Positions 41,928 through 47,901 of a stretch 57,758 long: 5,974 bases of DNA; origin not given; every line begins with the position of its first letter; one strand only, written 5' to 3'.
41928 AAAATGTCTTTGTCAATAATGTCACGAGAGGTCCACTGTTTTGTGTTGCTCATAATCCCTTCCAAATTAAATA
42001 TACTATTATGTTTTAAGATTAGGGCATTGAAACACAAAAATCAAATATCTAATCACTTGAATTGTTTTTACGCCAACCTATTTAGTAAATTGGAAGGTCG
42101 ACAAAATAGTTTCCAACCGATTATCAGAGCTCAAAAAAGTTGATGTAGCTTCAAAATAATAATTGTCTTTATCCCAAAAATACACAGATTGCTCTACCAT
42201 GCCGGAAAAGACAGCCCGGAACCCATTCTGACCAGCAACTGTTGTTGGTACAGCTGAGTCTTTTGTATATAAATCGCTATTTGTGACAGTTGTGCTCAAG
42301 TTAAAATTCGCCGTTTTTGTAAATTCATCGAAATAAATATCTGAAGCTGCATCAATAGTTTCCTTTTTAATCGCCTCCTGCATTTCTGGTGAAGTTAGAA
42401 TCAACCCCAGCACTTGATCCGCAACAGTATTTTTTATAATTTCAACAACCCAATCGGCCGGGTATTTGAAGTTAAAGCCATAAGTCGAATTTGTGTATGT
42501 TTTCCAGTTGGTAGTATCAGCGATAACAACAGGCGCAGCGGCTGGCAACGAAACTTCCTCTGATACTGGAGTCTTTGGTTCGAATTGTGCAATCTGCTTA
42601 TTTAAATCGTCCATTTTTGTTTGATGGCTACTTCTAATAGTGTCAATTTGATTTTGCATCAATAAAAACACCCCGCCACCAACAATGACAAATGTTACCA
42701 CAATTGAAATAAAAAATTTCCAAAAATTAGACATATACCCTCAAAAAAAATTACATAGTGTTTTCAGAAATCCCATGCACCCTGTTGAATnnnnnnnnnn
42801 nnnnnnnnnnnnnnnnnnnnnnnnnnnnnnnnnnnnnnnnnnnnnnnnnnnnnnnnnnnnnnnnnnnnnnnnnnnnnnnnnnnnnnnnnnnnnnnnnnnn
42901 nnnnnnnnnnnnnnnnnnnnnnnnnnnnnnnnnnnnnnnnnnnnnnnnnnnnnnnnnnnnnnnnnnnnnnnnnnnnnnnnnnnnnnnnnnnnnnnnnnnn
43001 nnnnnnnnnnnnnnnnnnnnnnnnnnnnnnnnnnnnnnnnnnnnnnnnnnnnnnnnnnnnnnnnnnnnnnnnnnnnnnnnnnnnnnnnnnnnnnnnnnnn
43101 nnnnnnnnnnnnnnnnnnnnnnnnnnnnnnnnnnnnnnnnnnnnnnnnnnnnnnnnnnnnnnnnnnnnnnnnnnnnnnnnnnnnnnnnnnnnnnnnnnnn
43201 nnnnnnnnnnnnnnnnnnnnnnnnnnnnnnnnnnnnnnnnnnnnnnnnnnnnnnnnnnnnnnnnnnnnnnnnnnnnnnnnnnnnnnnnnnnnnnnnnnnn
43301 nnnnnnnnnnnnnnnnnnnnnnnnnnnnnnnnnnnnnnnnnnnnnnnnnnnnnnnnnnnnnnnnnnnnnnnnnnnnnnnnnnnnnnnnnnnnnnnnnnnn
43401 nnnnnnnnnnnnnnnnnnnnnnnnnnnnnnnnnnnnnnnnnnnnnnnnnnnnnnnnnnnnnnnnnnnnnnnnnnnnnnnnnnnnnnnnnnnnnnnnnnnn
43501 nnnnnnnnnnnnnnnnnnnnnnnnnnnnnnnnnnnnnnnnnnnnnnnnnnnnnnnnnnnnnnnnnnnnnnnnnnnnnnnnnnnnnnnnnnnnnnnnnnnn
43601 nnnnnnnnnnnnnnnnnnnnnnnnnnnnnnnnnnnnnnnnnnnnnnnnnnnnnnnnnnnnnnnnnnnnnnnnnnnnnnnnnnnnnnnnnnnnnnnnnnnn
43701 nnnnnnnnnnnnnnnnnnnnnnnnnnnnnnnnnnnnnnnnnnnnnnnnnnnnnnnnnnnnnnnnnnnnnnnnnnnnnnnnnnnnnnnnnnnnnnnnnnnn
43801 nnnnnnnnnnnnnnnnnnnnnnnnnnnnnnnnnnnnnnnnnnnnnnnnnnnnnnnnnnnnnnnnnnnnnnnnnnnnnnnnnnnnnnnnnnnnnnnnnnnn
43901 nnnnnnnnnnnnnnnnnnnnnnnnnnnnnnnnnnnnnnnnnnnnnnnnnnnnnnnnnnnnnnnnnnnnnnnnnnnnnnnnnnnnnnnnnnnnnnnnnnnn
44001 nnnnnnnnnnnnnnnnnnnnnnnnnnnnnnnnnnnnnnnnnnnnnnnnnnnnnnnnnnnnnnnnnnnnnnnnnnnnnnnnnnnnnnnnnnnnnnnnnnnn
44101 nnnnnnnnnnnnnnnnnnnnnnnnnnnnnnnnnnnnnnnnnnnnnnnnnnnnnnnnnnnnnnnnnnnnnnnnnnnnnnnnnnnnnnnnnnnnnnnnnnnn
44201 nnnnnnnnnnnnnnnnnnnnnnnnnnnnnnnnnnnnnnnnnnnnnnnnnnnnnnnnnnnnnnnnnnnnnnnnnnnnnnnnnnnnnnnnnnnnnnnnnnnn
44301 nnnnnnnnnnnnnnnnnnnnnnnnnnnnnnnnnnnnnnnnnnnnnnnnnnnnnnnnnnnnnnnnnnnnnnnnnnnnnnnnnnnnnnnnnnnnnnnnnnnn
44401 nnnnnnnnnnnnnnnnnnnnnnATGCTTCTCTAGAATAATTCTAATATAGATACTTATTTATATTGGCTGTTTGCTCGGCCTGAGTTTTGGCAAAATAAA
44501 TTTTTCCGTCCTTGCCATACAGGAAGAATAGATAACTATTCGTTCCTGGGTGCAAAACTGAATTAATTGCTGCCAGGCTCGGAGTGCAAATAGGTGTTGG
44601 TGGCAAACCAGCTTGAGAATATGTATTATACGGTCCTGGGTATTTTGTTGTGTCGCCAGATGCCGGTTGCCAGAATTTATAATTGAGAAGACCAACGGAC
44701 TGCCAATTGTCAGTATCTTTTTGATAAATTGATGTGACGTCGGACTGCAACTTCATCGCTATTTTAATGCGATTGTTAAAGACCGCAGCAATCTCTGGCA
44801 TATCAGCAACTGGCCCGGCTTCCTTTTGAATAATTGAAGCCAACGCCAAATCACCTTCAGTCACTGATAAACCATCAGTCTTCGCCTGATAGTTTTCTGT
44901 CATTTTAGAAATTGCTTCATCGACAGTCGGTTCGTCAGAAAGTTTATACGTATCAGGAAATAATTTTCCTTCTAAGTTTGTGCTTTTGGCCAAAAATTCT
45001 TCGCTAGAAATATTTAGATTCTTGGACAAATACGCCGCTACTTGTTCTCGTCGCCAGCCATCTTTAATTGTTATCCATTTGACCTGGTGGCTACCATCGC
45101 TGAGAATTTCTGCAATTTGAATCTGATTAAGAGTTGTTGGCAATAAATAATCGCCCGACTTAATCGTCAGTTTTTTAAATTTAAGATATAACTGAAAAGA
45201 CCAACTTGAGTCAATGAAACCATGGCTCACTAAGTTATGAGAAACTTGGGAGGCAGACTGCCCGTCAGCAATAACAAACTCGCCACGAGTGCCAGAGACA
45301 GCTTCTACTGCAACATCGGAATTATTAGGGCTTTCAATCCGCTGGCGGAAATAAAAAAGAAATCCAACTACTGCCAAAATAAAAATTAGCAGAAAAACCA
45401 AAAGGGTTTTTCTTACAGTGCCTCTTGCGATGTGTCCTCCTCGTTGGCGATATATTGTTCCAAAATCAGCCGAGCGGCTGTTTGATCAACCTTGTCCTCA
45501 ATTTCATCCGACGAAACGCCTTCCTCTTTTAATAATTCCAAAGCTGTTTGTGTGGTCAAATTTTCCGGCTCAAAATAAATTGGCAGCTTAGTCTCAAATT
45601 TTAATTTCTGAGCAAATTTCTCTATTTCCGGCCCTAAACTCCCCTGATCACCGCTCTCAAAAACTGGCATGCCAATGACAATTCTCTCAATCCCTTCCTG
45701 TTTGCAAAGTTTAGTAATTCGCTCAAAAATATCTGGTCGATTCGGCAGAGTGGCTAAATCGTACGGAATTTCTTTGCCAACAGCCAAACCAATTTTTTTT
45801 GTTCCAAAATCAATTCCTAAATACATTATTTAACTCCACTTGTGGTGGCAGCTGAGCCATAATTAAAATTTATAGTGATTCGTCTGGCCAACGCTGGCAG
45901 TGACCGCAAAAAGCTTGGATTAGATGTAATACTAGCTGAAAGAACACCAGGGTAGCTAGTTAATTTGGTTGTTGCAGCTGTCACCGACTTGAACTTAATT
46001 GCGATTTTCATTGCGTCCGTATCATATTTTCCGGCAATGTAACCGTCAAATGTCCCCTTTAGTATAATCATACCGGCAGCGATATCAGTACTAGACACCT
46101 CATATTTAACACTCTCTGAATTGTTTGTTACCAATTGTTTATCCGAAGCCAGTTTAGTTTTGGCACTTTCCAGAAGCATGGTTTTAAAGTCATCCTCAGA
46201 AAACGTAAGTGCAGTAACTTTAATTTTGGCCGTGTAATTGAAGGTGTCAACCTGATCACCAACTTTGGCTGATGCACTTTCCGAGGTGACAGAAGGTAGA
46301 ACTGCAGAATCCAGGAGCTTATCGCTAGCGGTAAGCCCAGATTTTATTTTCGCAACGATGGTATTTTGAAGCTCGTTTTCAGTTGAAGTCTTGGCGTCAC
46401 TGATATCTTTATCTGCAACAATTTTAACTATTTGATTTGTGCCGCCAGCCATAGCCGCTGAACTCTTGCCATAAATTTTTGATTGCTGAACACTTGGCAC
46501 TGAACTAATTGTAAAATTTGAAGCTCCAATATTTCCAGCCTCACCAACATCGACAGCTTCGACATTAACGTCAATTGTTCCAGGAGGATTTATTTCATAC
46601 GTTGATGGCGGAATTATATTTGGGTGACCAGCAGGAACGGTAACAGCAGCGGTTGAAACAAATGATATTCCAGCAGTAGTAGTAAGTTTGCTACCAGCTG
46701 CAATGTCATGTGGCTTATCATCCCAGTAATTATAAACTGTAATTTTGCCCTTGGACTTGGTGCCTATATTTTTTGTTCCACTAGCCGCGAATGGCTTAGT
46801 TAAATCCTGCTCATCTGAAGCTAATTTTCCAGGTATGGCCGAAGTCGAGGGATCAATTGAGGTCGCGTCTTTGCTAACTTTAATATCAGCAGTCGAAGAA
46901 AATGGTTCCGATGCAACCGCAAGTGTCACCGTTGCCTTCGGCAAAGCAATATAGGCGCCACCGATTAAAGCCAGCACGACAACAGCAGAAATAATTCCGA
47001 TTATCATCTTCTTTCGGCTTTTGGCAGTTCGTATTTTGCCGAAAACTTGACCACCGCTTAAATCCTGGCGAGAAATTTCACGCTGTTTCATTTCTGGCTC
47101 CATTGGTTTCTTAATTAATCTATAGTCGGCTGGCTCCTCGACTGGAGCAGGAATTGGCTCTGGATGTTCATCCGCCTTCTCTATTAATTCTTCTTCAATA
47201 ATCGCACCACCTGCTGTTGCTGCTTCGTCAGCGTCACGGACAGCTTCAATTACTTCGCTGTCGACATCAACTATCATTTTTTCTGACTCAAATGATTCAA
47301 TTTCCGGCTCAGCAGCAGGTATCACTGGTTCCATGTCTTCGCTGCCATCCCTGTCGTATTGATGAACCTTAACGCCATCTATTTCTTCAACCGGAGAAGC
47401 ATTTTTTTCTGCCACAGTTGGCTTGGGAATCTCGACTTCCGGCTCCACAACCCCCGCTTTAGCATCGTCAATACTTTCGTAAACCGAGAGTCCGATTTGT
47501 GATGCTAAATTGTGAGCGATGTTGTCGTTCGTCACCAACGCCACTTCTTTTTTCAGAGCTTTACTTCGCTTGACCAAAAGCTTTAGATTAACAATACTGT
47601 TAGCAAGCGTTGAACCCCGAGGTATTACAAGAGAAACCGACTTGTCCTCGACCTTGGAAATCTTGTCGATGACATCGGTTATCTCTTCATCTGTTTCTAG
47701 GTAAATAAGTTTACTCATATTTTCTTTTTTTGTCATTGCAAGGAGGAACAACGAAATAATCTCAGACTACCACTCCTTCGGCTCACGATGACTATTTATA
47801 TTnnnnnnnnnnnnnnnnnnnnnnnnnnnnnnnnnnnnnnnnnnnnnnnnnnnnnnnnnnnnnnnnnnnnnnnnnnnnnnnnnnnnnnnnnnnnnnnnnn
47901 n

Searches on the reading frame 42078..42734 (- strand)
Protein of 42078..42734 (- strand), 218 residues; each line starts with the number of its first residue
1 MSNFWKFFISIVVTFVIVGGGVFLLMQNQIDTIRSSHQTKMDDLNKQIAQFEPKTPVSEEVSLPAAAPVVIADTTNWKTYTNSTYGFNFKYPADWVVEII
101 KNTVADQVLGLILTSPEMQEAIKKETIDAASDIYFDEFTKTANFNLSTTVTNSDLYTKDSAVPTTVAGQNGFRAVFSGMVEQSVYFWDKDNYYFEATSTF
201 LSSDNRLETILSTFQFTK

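Call 40: search_protein_families(library=pfam, proteins=[window:42078-42734:-], max_evalue=0.0001)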
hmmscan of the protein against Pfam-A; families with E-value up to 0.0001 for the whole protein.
window:42078-42734:- (218 aa): 1 family
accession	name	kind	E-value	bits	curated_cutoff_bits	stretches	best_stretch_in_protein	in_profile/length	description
PF18933.6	PsbP_2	-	8.3e-05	23.1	27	1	73-179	40-139/184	PsbP-like protein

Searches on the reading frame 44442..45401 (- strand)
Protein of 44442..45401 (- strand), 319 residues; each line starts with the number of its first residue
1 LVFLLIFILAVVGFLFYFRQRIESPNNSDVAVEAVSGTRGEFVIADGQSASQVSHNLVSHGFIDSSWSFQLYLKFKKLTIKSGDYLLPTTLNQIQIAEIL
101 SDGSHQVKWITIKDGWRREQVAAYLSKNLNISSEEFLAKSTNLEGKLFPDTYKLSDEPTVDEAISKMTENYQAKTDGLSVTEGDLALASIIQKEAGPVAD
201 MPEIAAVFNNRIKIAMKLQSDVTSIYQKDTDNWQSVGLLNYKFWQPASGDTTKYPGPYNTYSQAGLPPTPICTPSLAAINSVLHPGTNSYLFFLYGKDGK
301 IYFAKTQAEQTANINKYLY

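Call 40: search_protein_families(library=pfam, proteins=[window:44442-45401:-], max_evalue=0.0001)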
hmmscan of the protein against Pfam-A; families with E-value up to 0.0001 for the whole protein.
window:44442-45401:- (319 aa): 1 family
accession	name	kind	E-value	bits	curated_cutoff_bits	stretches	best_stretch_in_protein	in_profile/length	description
PF02618.21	YceG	-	5.9e-67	226.5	32.4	1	42-316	1-275/275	YceG-like family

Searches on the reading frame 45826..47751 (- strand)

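Call 40: search_protein_families(library=pfam, proteins=[window:45826-47751:-], max_evalue=0.0001)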
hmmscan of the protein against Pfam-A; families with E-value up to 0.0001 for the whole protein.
window:45826-47751:- (641 aa): 1 family
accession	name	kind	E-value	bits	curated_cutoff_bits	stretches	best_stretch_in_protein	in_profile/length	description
PF21110.3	GlxA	-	3.4e-07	31.3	27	1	333-430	2-102/105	GlxA beta barrel domain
